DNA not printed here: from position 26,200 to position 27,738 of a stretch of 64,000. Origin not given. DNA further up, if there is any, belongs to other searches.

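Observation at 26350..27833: Standalone RAM-domain protein translationally coupled to a 10-TM protein carrying a C-terminal RAM domain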

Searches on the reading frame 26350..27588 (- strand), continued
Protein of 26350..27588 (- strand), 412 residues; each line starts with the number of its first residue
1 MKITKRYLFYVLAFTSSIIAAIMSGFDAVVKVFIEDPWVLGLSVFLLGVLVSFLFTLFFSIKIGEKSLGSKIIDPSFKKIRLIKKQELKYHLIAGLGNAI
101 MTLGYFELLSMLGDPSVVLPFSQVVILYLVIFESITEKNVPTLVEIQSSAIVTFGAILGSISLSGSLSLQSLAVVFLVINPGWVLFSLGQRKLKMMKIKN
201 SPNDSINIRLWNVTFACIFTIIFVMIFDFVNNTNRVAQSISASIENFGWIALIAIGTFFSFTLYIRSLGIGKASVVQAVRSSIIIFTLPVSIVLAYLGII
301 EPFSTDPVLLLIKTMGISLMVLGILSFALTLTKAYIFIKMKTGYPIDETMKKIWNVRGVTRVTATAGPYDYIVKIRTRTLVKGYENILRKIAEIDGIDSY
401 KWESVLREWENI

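Call 27: find_related_loci(query=A3, collection=genome_contigs, flank=4000)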
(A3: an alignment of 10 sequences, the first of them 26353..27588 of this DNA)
Query A3 (412 aa) in genome_contigs; peptide patterns used: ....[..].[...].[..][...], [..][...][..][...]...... (x = any residue, [..] = any of these).
167 stretches matched a pattern; 109 encode a relative of the query (tblastn E <= 1e-3); the best 80 are kept; 80 distinct loci.
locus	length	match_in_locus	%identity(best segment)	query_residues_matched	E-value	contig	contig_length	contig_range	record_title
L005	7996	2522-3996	68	1-412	0e+0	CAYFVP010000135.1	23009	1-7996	MAG TPA_asm: uncultured Thermoplasmatales archaeon isolate ERP108616_co1_160 genome assembly, contig: k119_199812, whole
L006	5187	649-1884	68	1-412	0e+0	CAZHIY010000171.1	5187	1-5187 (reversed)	MAG TPA_asm: uncultured Thermoplasmatales archaeon isolate binchicken_co129_679 genome assembly, contig: NODE_57157_leng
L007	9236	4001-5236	68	1-412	0e+0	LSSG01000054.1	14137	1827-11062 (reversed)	MAG: Thermoplasmatales archaeon SG8-52-3 WOR_8-12_4316, whole genome shotgun sequence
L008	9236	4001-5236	66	1-412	0e+0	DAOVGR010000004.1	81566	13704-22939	MAG TPA_asm: Thermoplasmatales archaeon isolate CSMAG_1140 CSMAG_1140_k141_872840_length_81566_cov_11.9941, whole genome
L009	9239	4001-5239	65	1-412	0e+0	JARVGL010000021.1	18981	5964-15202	MAG: Thermoplasmatota archaeon isolate M17C-73-05 NODE_21_length_18981_cov_3.629761, whole genome shotgun sequence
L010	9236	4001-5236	66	1-412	0e+0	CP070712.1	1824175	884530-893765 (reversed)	MAG: Thermoplasmatales archaeon isolate bin50 chromosome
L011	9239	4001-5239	66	1-412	0e+0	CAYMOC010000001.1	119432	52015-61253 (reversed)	MAG TPA_asm: uncultured Thermoplasmatales archaeon isolate SRP332253_co1_209 genome assembly, contig: NODE_101_length_11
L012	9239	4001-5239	64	1-412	0e+0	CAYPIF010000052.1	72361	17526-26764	MAG TPA_asm: uncultured Thermoplasmatales archaeon isolate SRP067234_co1_304 genome assembly, contig: k99_59034, whole g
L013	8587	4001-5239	67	1-412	0e+0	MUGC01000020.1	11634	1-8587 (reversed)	MAG: Thermoplasmata archaeon M9B1D M9B1D_scaffold_221, whole genome shotgun sequence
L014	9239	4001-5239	64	1-412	2e-178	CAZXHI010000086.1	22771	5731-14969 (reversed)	MAG TPA_asm: uncultured Thermoplasmatales archaeon isolate SRP185410_co1_277 genome assembly, contig: k141_247126, whole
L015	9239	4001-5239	63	1-412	3e-178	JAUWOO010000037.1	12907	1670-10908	MAG: Thermoplasmatota archaeon isolate CSMAG_2452 CSMAG_2452_k141_1089459_length_12907_cov_11.9810, whole genome shotgun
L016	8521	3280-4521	63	1-412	7e-178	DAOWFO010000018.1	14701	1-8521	MAG TPA_asm: Thermoplasmata archaeon isolate CSMAG_1967 CSMAG_1967_k141_2293038_length_14701_cov_19.9806, whole genome s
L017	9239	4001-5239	67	1-412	2e-177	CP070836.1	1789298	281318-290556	MAG: Thermoplasmatales archaeon isolate bin105 chromosome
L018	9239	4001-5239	63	1-412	7e-177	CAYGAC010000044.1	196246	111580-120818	MAG TPA_asm: uncultured Thermoplasmatales archaeon isolate ERP108616_co1_401 genome assembly, contig: k119_785437, whole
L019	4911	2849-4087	62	1-412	0e+0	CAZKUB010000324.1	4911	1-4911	MAG TPA_asm: uncultured Thermoplasmatales archaeon isolate SRP067234_co1_75 genome assembly, contig: k99_341270, whole g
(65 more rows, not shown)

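Call 30: find_encoding_contigs(protein=P0179, flank=4000, max_places=2)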
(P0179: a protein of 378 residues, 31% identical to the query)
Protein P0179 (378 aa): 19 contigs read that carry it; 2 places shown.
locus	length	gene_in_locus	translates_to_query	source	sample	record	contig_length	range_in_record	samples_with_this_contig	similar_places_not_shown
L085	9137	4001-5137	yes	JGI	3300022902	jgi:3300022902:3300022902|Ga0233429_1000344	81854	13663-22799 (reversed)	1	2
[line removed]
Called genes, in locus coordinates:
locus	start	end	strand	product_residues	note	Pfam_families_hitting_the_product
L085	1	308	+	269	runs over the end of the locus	PF08282:Hydrolase_3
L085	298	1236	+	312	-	-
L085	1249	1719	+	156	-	PF01451:LMWPc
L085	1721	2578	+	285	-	PF04055:Radical_SAM (weak)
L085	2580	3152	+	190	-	-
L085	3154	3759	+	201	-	PF13679:Methyltransf_32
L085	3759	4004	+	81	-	PF01037:AsnC_trans_reg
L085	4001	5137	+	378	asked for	PF00892:EamA (weak), PF01037:AsnC_trans_reg (weak)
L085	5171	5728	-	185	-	PF04919:DUF655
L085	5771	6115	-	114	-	PF03874:RNA_pol_Rpb4 (weak)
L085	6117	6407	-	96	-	PF01157:Ribosomal_L21e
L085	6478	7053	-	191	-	-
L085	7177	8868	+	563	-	PF23613:ELP3_N, PF04055:Radical_SAM, PF16199:Radical_SAM_C, PF00583:Acetyltransf_1 (weak)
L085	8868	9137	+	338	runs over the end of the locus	PF01261:AP_endonuc_2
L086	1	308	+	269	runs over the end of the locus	PF08282:Hydrolase_3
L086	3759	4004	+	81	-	PF01037:AsnC_trans_reg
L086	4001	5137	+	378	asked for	PF00892:EamA (weak), PF01037:AsnC_trans_reg (weak)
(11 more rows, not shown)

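Call 31: find_encoding_contigs(protein=P0154, flank=4000, max_places=2)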
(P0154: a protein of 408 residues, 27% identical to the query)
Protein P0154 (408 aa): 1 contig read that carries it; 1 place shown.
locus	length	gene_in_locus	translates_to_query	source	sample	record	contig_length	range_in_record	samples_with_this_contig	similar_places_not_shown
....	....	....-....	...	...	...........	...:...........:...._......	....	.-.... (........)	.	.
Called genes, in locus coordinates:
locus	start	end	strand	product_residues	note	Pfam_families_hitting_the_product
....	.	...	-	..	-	?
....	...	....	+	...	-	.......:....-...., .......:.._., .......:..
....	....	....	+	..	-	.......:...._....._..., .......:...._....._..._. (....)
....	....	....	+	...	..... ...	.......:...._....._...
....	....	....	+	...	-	-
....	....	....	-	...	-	-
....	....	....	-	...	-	-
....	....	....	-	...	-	?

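Call 32: find_encoding_contigs(protein=P0137, flank=4000, max_places=2)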
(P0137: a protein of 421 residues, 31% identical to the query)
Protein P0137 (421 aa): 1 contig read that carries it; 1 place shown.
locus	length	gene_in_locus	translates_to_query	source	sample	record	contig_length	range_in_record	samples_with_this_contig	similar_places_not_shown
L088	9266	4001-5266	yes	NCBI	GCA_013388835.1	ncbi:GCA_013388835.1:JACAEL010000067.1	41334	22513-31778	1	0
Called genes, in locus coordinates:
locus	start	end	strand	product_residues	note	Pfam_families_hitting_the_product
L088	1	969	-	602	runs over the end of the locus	PF00535:Glycos_transf_2, PF13641:Glyco_tranf_2_3 (weak), PF03706:LPG_synthase_TM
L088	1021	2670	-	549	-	PF13231:PMT_2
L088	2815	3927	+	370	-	PF23435:DUF7121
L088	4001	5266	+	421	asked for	PF01037:AsnC_trans_reg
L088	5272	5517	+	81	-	PF01037:AsnC_trans_reg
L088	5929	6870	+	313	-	PF00005:ABC_tran, PF13304:AAA_21, PF13732:DrrA1-3_C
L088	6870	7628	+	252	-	PF12679:ABC2_membrane_2, PF12730:ABC2_membrane_4 (weak)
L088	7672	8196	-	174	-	PF00132:Hexapep (weak), PF25084:LbH_EIF2B (weak), PF25087:GMPPB_C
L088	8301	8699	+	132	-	-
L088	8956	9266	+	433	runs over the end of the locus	-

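Call 33: predict_structure(alignment_id=A2)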
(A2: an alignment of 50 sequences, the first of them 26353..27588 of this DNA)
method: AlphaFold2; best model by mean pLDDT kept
length: 412 residues; sequences in the alignment: 50
mean_pLDDT: 86.4   pTM: 0.81
mean pLDDT of the five models: 86.4, 85.3, 85.0, 85.1, 82.1
residues with pLDDT >= 90: 187; 70-90: 188; 50-70: 31; < 50: 6
segments of 3 or more residues with pLDDT < 50: 408-412
pLDDT, mean of each block of 10 residues (from residue 1): 75 93 92 92 96 96 90 90 92 97 92 81 86 75 78 82 66 90 94 88 93 97 96 95 95 96 93 85 86 86 76 85 77 83 90 85 88 75 74 89 64 37
secondary structure, 60 per line:
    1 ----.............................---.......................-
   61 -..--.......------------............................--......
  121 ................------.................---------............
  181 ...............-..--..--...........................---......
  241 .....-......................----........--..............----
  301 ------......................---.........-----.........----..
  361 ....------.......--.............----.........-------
elements in order: H5-33 H37-59 H68-72 H85-112 H115-136 H143-159 H169-195 H205-231 H235-245 H247-268 H273-280 H283-296 H307-328 E332-340 H346-354 E359-364 E371-377 H380-392 E397-405

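Call 36: fold_search(model_id=the predicted structure, library=pdb)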
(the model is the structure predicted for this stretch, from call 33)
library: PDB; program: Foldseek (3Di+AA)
matches with E <= 10: 1145; with E <= 0.001: 30
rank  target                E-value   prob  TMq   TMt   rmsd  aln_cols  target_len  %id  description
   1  5oge_D                1.8e-05  1.00  0.46  0.61   7.1       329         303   13  Crystal structure of a nucleotide sugar transporter (released 2017-11-22)
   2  6i1z_B                1.9e-05  1.00  0.49  0.65   5.6       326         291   14  Outward facing structure of apo CST (released 2019-06-05)
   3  5oge_C                2.1e-05  1.00  0.46  0.60   7.0       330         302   13  Crystal structure of a nucleotide sugar transporter (released 2017-11-22)
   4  6i1r_B                2.5e-05  1.00  0.51  0.65   5.6       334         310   14  Crystal structure of CMP bound CST in an outward facing conformation (released 2019-06-05)
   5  6i1r_A                2.6e-05  1.00  0.49  0.63   5.8       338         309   13  Crystal structure of CMP bound CST in an outward facing conformation (released 2019-06-05)
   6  5oge_F                3.7e-05  1.00  0.46  0.59   7.1       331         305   13  Crystal structure of a nucleotide sugar transporter (released 2017-11-22)
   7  5oge_A                4.2e-05  1.00  0.46  0.61   7.0       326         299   12  Crystal structure of a nucleotide sugar transporter (released 2017-11-22)
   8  5y78_A                4.4e-05  1.00  0.54  0.70   6.0       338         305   12  Crystal structure of the triose-phosphate/phosphate translocator in complex with inorganic phosphate (released 2017-10-04)
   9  7paf_A                5.4e-05  1.00  0.56  0.80   3.8       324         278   13  Streptococcus pneumoniae choline importer LicB in lipid nanodiscs (released 2022-03-16)
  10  5oge_G                5.4e-05  1.00  0.47  0.61   6.9       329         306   12  Crystal structure of a nucleotide sugar transporter (released 2017-11-22)
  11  5oge_B                6.7e-05  1.00  0.46  0.62   6.8       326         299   12  Crystal structure of a nucleotide sugar transporter (released 2017-11-22)
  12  5oge_E                7.0e-05  1.00  0.45  0.59   7.0       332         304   12  Crystal structure of a nucleotide sugar transporter (released 2017-11-22)
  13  6oh3                  8.0e-05  1.00  0.48  0.62   6.7       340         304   11  X-ray crystal structure of the mouse CMP-sialic acid transporter in complex with CMP-sialic acid, by lipidic cubic phase (released 2019-04-24)
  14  5ogk_B                1.4e-04  1.00  0.50  0.67   5.6       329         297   13  Crystal structure of a nucleotide sugar transporter with bound nucleotide sugar. (released 2017-11-22)
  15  6i1z_A                1.6e-04  1.00  0.47  0.64   5.8       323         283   12  Outward facing structure of apo CST (released 2019-06-05)
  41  2djw_H                2.2e-03  1.00  0.18  0.86   2.0        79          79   18  Crystal structure of TTHA0845 from Thermus thermophilus HB8 (released 2006-09-12)
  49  2djw_A                3.7e-03  1.00  0.18  0.85   2.0        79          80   18  Crystal structure of TTHA0845 from Thermus thermophilus HB8 (released 2006-09-12)
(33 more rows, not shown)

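Call 37: search_solved_structures(query=A1, max_evalue=1)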
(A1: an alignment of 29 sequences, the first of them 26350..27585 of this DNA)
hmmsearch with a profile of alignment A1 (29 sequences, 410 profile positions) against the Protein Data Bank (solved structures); distinct sequences matched with E-value up to 1: 26.
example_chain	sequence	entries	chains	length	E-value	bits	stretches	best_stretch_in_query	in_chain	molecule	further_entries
2cvi_A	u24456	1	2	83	5e-13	52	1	331-407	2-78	75aa long hypothetical regulatory protein AsnC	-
2e1a_A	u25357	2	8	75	2e-12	50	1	331-403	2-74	75aa long hypothetical regulatory protein AsnC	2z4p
2zbc_A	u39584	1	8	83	3.2e-11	46.1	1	332-405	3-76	83aa long hypothetical transcriptional regulator asnC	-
2cyy_A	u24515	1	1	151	2.5e-10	43.1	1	331-408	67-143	Putative HTH-type transcriptional regulator PH1519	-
1ri7_A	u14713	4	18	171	4.5e-10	42.3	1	331-408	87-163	Putative transcriptional regulator | Putative HTH-type transcriptional regulator PH1519 | Uncharacterized HTH-type transcriptional regulator PH1519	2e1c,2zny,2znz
7fby_A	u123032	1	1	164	8.7e-09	38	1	330-407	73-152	Transcriptional regulatory protein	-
9w4v_A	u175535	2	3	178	1.1e-08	37.8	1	330-407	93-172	Uncharacterized HTH-type transcriptional regulator PH0140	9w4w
2cg4_A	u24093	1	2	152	8.8e-08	34.7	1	337-405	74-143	REGULATORY PROTEIN ASNC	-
2djw_A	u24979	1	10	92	1.2e-07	34.3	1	331-407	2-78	probable transcriptional regulator, AsnC family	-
2e7w_A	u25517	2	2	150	4.6e-06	29.1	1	340-407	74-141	150aa long hypothetical transcriptional regulator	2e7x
2efn_A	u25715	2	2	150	4.7e-06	29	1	340-407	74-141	150aa long hypothetical transcriptional regulator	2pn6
2efo_A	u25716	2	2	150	5e-06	28.9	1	338-407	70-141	150aa long hypothetical transcriptional regulator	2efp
2pmh_A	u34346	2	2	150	6.5e-06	28.6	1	340-407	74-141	150aa long hypothetical transcriptional regulator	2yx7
2efq_A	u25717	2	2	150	1.4e-05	27.5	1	340-407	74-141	150aa long hypothetical transcriptional regulator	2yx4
2dbb_A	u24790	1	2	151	6.9e-05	25.2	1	329-404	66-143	Putative HTH-type transcriptional regulator PH0061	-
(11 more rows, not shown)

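Call 44: list_cluster_members(proteins=[P0179, P0137, P0154, P0133, P0148, P0172, P0162, P0193, P0189, P0001])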
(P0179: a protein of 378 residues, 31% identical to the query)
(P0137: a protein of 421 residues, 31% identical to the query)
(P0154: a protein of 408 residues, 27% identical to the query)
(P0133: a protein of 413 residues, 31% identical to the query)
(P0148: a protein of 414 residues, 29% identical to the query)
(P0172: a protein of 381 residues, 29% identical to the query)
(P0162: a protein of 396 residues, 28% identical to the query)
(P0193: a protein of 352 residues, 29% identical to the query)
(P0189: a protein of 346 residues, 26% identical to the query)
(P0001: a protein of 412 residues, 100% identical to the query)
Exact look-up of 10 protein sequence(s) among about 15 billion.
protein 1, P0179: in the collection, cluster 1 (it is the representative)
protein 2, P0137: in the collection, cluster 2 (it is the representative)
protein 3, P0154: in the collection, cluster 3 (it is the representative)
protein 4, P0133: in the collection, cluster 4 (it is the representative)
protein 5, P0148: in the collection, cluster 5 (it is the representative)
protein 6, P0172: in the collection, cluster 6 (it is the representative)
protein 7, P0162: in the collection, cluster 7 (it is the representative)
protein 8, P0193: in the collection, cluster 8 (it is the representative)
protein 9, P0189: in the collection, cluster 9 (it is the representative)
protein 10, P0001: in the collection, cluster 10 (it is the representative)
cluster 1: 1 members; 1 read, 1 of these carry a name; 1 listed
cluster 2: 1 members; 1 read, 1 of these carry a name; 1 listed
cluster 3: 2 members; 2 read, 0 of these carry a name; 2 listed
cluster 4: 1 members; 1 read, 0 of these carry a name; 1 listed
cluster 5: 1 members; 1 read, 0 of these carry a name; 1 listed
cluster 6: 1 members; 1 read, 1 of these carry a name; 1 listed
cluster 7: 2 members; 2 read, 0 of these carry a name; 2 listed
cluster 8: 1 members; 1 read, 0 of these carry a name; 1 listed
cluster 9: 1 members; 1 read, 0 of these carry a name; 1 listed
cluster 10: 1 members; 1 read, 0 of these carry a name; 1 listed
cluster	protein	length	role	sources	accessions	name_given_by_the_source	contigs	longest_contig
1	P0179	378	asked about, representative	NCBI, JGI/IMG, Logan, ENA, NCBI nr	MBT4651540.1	Lrp/AsnC family transcriptional regulator [Candidatus Woesearchaeota archaeon] | drug/metabolite transporter (DMT)-like permease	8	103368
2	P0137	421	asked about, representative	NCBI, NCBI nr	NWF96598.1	MAG: Lrp/AsnC ligand binding domain-containing protein [Candidatus Thorarchaeota archaeon] | Lrp/AsnC ligand binding domain-containing protein [Candidatus Thorarchaeota archaeon]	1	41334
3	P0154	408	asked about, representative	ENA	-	-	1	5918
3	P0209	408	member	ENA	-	-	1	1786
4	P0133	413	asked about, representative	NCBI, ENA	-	-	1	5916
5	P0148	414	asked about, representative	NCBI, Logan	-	-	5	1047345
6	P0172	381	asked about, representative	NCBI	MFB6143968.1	MAG: Lrp/AsnC ligand binding domain-containing protein [Candidatus Nanohaloarchaea ...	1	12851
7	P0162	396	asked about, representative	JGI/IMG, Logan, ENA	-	-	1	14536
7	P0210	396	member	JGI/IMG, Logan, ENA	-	-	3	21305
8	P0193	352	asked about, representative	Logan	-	-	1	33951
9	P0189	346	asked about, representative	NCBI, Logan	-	-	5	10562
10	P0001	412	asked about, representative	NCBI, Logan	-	-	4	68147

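Call 45: find_encoding_contigs(protein=P0193, flank=3000, max_places=1)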
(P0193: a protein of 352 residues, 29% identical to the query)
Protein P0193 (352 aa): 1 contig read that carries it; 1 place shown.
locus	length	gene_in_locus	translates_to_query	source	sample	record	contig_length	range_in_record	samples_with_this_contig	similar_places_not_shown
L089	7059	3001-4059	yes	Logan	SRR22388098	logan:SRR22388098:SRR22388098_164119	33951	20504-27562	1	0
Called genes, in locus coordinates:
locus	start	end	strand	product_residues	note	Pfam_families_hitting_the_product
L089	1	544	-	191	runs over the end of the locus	PF01451:LMWPc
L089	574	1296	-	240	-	PF01817:CM_2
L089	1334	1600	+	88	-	PF01371:Trp_repressor, PF13384:HTH_23 (faint)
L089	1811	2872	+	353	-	PF00579:tRNA-synt_1b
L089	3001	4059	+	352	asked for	-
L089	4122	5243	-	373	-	PF01546:Peptidase_M20, PF07687:M20_dimer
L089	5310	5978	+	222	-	PF00293:NUDIX, PF19368:WHD_AraR, PF21906:WHD_NrtR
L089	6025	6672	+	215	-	PF04973:NMN_transporter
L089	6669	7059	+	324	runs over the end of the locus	PF13521:AAA_28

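Call 46: find_encoding_contigs(protein=P0189, flank=3000, max_places=1)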
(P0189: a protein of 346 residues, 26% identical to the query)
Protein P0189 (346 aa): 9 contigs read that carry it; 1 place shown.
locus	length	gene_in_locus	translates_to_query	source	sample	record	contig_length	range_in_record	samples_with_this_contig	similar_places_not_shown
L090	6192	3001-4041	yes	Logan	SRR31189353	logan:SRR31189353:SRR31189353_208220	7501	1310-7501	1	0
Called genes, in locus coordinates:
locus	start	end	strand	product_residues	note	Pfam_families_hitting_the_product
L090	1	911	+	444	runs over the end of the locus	PF00591:Glycos_transf_3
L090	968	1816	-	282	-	PF03437:BtpA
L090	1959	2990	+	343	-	PF00579:tRNA-synt_1b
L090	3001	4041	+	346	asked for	-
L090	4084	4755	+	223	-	PF00583:Acetyltransf_1 (weak)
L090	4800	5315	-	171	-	-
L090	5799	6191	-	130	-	?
